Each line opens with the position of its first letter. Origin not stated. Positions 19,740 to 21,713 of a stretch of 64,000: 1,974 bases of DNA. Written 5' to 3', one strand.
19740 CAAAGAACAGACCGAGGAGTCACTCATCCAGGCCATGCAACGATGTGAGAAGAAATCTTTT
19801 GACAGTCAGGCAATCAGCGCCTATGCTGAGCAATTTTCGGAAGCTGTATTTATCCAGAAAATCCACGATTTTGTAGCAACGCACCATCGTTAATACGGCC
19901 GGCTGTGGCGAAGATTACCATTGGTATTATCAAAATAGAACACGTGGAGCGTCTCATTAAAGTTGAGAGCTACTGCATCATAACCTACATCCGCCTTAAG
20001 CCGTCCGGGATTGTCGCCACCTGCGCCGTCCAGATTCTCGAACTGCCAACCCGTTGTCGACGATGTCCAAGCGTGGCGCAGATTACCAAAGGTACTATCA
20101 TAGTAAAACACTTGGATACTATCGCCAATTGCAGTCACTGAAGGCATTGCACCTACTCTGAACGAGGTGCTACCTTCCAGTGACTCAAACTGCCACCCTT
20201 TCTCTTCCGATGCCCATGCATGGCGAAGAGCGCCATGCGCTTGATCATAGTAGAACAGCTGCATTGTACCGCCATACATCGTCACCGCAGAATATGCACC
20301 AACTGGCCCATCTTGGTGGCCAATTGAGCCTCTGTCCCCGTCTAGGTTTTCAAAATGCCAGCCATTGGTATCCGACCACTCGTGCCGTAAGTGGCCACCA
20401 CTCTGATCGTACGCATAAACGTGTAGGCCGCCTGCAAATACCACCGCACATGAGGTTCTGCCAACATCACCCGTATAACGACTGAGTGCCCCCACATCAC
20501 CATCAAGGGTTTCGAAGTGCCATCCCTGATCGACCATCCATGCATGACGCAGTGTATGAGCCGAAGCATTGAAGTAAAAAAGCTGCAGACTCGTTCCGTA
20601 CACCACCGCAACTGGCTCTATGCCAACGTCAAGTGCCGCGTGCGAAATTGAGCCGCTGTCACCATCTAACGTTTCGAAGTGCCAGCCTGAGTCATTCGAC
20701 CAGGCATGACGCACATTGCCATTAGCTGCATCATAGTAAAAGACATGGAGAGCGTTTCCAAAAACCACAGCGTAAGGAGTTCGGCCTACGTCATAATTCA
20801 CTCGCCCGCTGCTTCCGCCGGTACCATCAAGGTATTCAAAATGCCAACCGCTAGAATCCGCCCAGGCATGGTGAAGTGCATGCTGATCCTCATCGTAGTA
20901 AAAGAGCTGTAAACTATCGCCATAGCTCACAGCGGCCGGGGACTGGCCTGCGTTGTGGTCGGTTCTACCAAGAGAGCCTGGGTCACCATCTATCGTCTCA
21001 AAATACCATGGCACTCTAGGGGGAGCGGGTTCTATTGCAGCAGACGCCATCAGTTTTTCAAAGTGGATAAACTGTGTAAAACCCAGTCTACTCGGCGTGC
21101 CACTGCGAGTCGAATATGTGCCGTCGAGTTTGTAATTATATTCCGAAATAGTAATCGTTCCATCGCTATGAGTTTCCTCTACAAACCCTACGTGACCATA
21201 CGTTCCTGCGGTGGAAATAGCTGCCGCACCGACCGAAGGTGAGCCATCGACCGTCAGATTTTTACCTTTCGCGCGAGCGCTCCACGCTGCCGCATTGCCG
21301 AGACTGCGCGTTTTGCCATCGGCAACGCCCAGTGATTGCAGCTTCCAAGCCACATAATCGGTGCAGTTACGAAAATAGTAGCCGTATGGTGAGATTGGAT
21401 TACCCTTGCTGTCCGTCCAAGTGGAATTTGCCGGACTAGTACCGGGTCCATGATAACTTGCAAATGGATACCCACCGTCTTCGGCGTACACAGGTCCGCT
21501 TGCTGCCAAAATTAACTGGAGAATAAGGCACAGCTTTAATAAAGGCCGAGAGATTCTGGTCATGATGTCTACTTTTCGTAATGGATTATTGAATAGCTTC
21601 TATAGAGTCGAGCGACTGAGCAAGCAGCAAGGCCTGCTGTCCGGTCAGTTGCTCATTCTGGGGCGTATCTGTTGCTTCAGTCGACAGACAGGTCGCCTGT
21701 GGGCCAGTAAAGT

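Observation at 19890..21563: CHAP peptidoglycan hydrolase fused to a seven-blade lectin-like beta-propeller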

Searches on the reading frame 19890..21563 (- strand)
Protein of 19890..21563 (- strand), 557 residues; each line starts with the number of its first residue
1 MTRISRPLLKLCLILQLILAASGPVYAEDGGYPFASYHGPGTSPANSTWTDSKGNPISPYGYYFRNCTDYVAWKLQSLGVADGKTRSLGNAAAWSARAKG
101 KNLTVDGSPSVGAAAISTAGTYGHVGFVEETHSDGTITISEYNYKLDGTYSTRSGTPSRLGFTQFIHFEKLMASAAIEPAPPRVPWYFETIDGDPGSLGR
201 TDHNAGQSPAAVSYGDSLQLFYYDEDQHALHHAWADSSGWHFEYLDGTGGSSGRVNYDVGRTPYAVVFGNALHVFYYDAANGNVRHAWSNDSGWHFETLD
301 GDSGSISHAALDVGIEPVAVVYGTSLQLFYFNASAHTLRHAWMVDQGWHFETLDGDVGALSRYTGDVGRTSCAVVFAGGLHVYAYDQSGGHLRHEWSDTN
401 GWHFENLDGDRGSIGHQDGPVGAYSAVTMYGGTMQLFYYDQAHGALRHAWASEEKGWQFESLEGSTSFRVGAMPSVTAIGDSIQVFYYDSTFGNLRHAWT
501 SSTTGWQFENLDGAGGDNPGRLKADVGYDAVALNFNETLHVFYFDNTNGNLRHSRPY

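Call 3: search_protein_families(library=pfam, proteins=[window:19890-21563:-], max_evalue=1)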
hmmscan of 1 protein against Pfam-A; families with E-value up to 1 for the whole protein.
window:19890-21563:- (557 aa): 2 families
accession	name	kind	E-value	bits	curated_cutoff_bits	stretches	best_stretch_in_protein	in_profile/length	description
PF05257.22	CHAP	-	3.9e-18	66.2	26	1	59-143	3-81/81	CHAP domain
PF11763.13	DIPSY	-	0.046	14.4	25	0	472-492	17-38/122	Cell-wall adhesin ligand-binding C-terminal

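Call 4: search_protein_families(library=ncbifam, proteins=[window:19890-21563:-], max_evalue=1)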
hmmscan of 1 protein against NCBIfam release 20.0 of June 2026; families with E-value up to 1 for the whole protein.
window:19890-21563:- (557 aa): 7 families
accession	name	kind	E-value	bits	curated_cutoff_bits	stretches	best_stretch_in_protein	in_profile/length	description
NF052572.1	PtdglycHdlsScrM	equivalog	3e-13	49.5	400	1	48-174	48-177/373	peptidoglycan hydrolase ScrM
NF006360.0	PRK08581.1-2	equivalog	1.1e-10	40.6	605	1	58-152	596-692/709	amidase domain-containing protein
NF046104.1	PptglHdxlasePcsB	equivalog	1.1e-09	37.9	450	1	88-145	318-375/400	peptidoglycan hydrolase PcsB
NF006359.0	PRK08581.1-1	equivalog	4.7e-09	35.5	798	1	62-153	508-603/619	amidase domain-containing protein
NF006362.0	PRK08581.1-4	equivalog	3.6e-07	29.5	620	1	60-153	428-525/541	amidase domain-containing protein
NF006361.0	PRK08581.1-3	equivalog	4.9e-05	21.9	839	1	62-153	541-635/652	amidase domain-containing protein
TIGR02594.1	TIGR02594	subfamily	0.00049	20.4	70.55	1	67-137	42-106/132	TIGR02594 family protein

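Call 5: search_solved_structures(query=window:19890-21563:-, max_evalue=10, show_alignments=3)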
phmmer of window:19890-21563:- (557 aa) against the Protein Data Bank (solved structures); distinct sequences matched with E-value up to 10: 10.
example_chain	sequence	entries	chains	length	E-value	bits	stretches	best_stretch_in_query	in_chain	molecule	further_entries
2lrj_A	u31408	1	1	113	5e-13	52.1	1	65-167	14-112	Staphyloxanthin biosynthesis protein, putative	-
2k3a_A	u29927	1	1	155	3.7e-11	45.9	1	41-157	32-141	CHAP domain protein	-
5t1q_A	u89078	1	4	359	1.6e-07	34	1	62-154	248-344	N-acetylmuramoyl-L-alanine amidase domain-containing protein SAOUHSC_02979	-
9eum_A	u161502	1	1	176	9.3e-07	31.4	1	62-175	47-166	Peptidase C51 domain-containing protein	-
9r6w_AAA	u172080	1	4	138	0.00017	23.9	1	73-155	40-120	Peptidoglycan hydrolase PcsB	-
9r7g_A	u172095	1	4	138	0.0002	23.7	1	73-155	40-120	Peptidoglycan hydrolase PcsB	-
4olk_A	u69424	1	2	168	0.00046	22.5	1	55-167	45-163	Endolysin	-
4csh_A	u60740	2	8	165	0.00048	22.4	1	54-167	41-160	LYSK | ORF30/ORF32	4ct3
4cgk_A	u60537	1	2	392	0.0012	21.2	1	73-155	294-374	SECRETED 45 KDA PROTEIN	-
2hq1_A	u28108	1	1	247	2.4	10.2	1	79-112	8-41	Glucose/ribitol dehydrogenase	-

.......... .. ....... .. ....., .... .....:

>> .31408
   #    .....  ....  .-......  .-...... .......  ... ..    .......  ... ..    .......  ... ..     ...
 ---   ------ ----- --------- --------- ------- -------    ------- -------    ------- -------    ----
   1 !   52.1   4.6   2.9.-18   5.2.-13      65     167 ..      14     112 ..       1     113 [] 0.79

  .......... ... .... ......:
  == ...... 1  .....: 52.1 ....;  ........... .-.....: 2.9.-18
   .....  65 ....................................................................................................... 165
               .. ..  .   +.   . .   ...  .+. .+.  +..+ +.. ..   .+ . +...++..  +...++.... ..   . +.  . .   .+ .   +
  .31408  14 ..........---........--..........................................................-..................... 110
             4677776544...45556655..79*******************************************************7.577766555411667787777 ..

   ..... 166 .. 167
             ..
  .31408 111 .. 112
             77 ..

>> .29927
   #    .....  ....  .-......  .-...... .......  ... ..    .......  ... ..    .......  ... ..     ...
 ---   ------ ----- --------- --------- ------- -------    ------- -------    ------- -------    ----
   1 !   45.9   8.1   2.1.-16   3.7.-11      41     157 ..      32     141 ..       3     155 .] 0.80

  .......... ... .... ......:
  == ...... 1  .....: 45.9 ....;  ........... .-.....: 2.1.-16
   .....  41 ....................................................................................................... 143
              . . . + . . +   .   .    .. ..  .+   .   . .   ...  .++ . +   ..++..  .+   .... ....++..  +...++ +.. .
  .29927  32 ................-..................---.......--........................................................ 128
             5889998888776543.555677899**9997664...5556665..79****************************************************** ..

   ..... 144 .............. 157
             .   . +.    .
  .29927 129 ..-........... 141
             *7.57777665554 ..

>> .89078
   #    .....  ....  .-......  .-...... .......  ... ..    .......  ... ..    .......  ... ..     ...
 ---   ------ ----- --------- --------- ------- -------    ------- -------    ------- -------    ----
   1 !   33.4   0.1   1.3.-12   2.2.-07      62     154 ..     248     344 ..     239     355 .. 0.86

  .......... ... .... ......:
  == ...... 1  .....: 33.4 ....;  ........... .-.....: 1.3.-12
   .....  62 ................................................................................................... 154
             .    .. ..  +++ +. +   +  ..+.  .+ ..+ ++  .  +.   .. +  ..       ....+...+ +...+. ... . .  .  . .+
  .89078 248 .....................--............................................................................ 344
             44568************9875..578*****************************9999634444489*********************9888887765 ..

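Call 9: find_encoding_contigs(protein=window:19890-21563:-, flank=10000, max_places=4)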
Protein window:19890-21563:- (557 aa): 3 contigs read that carry it; 2 places shown.
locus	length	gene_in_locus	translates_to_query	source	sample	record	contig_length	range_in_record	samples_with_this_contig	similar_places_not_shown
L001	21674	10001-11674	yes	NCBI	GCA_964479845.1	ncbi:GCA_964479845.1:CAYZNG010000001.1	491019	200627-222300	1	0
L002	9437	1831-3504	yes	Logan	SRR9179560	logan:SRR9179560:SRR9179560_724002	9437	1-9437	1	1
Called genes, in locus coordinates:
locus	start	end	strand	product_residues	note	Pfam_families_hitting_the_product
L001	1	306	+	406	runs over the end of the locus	PF13439:Glyco_transf_4 (faint), PF13692:Glyco_trans_1_4 (weak)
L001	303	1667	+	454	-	PF00534:Glycos_transf_1, PF13692:Glyco_trans_1_4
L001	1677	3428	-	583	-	-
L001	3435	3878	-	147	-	-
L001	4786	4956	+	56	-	-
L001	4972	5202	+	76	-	-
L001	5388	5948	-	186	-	-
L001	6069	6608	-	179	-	-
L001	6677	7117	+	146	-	PF04138:GtrA_DPMS_TM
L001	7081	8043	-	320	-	PF00535:Glycos_transf_2, PF10111:Glyco_tranf_2_2 (weak)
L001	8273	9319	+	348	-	PF00483:NTP_transferase, PF12804:NTP_transf_3 (weak), PF22640:ManC_GMP_beta-helix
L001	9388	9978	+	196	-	-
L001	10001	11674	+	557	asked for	PF05257:CHAP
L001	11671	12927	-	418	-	PF13439:Glyco_transf_4, PF20706:GT4-conflict, PF00534:Glycos_transf_1, PF13692:Glyco_trans_1_4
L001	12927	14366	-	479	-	PF13727:CoA_binding_3, PF02397:Bac_transf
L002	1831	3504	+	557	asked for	PF05257:CHAP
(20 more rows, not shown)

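Call 43: find_related_loci(query=window:19893-21563:-, collection=genome_contigs, flank=5000)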
Query window:19893-21563:- (557 aa) in genome_contigs; peptide patterns used: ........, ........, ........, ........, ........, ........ (x = any residue, [..] = any of these).
63 stretches matched a pattern; 43 encode a relative of the query (tblastn E <= 1e-3); 43 distinct loci.
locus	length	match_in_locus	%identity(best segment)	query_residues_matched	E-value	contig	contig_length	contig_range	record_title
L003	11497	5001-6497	41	66-554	2e-97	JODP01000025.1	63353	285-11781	Kineosporia aurantiaca JCM 3230 strain NRRL B-16913 contig25.1, whole genome shotgun sequence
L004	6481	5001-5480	60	27-185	3e-52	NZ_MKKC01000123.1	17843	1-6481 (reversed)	Nocardiopsis sp. CNR-923 NODE_72_length_17843_cov_171.753_ID_153, whole genome shotgun sequence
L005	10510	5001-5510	50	11-172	3e-47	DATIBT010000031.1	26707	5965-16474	MAG TPA_asm: Candidatus Saccharimonadales bacterium isolate SMAG_U16297 k141_2445508, whole genome shotgun sequence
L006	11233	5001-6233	29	61-519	1e-39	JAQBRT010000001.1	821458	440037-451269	MAG: Candidatus Saccharibacteria bacterium isolate RYN_408 scaffold_1405176, whole genome shotgun sequence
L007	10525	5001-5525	46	14-169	1e-38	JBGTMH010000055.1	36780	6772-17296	MAG: Patescibacteria group bacterium isolate JTS-RE358 k141_3426698, whole genome shotgun sequence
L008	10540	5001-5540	45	8-169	2e-36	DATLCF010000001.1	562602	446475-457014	MAG TPA_asm: Nevskiaceae bacterium isolate SMAG_U14317 k141_10451599, whole genome shotgun sequence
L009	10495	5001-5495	47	30-181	1e-35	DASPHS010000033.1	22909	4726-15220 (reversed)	MAG TPA_asm: Candidatus Saccharimonadales bacterium isolate SMAG_U11962 k141_312704, whole genome shotgun sequence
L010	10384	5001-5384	47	52-179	6e-35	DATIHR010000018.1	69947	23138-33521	MAG TPA_asm: Candidatus Saccharimonadales bacterium isolate SMAG_U15643 k141_458460, whole genome shotgun sequence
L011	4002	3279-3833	45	9-172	1e-30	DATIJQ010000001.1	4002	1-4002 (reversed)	MAG TPA_asm: Candidatus Saccharimonas sp. isolate SMAG_U15695 k141_37945, whole genome shotgun sequence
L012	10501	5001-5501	43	2-171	5e-29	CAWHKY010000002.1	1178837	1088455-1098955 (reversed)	MAG: uncultured Solirubrobacterales bacterium isolate MFD02416.bin.2.208 genome assembly, contig: contig_38605, whole ge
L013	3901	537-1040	41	1-171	1e-28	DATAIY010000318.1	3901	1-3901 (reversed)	MAG TPA_asm: Solirubrobacterales bacterium isolate SMAG_U6896 k141_117110, whole genome shotgun sequence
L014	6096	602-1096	43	8-171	9e-28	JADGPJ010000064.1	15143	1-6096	MAG: Solirubrobacterales bacterium isolate Chersky.31_16 contig-100_1669, whole genome shotgun sequence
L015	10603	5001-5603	37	1-168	2e-27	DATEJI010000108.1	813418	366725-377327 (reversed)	MAG TPA_asm: Candidatus Saccharimonadales bacterium isolate SMAG_U8860 k141_530119, whole genome shotgun sequence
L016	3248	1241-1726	42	11-169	2e-27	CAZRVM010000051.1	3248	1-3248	MAG TPA_asm: uncultured Candidatus Saccharibacteria bacterium isolate SRP135725_co1_554 genome assembly, contig: NODE_52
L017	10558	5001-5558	41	8-172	1e-27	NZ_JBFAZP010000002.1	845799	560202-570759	Longispora sp. NPDC051575 NPDC051575_122_C3.ctg-0002, whole genome shotgun sequence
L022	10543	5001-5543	39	9-182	8e-26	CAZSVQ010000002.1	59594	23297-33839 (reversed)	MAG TPA_asm: uncultured Candidatus Saccharibacteria bacterium isolate SRP286056_co1_90 genome assembly, contig: NODE_471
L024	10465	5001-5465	43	11-168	2e-25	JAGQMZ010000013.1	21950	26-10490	MAG: Candidatus Saccharibacteria bacterium isolate HKST-UBA55 NODE_13_length_21950_cov_4.273762, whole genome shotgun se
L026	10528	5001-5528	41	2-172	7e-25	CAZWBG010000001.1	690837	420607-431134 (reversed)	MAG TPA_asm: uncultured Candidatus Saccharibacteria bacterium isolate SRP344714_co1_230 genome assembly, contig: NODE_6_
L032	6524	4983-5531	38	26-208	4e-22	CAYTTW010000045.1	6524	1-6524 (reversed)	MAG TPA_asm: uncultured Candidatus Saccharibacteria bacterium isolate SRP200132_co1_589 genome assembly, contig: NODE_22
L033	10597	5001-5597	35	2-168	6e-22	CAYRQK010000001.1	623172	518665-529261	MAG TPA_asm: uncultured Candidatus Saccharibacteria bacterium isolate SRP193066_co1_229 genome assembly, contig: NODE_14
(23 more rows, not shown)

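Call 56: search_protein_families(library=pfam, proteins=[L006:4626-6362:+], max_evalue=0.1)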
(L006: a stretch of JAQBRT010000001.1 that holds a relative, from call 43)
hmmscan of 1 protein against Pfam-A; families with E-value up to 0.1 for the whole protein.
L006:4626-6362:+ (578 aa): 5 families
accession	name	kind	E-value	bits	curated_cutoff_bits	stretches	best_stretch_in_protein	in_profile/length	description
PF05257.22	CHAP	-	2.9e-16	60.1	26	1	124-213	3-81/81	CHAP domain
PF07938.18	Fungal_lectin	-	9.2e-09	35.6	25.3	2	356-569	13-239/299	Fungal fucose-specific lectin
PF06805.18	Lambda_tail_I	-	0.0086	16.9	23.8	0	296-346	24-75/83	Bacteriophage lambda tail assembly protein I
PF25354.1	Ig_NUP210_16th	-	0.025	14.5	27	0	491-507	48-64/72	NUP210-like, Ig-like domain 16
PF09290.16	AcetDehyd-dimer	-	0.098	13.3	26.6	0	259-282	36-59/138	Prokaryotic acetaldehyde dehydrogenase, dimerisation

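Call 70: search_protein_families(library=pfam, alignment_id=A4, max_evalue=0.001)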
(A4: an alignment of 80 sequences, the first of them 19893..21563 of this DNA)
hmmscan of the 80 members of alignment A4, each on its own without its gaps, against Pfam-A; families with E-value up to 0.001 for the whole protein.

A. member 1, window:19893-21563:- (557 aa): 1 family
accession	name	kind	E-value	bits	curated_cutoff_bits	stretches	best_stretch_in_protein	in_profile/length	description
PF05257.22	CHAP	-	3.9e-18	66.2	26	1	59-143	3-81/81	CHAP domain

B. families by the number of members that match (of 80 scanned): 19 families
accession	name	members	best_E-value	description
PF05257.22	CHAP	17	1.4e-18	CHAP domain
PF03984.19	DUF346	10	8e-10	Repeat of unknown function (DUF346)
PF01551.29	Peptidase_M23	6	8.1e-23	Peptidase family M23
PF16640.11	Big_3_5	6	1.2e-22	Bacterial Ig-like domain (group 3)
PF10591.15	SPARC_Ca_bdg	5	3.2e-05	Secreted protein acidic and rich in cysteine Ca binding region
PF02585.22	PIG-L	4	2e-13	GlcNAc-PI de-N-acetylase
PF10902.13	WYL_2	2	1e-09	WYL_2, Sm-like SH3 beta-barrel fold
PF01083.28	Cutinase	2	2.1e-09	Cutinase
PF11763.13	DIPSY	2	2.8e-07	Cell-wall adhesin ligand-binding C-terminal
PF00877.26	NLPC_P60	2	2.3e-06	NlpC/P60 family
PF24266.1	HTH_HVO_0163_N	2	4.2e-05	HVO_0163, N-terminal HTH domain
PF19127.6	Choline_bind_3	2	0.00015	Choline-binding repeat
PF21960.2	RCF1-5-like_lid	1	2.3e-11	RCF1/5-like, AAA+ ATPase lid domain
PF00413.30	Peptidase_M10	1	4.9e-11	Matrixin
PF05345.18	He_PIG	1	3.8e-09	Putative Ig domain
PF07938.18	Fungal_lectin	1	3.4e-07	Fungal fucose-specific lectin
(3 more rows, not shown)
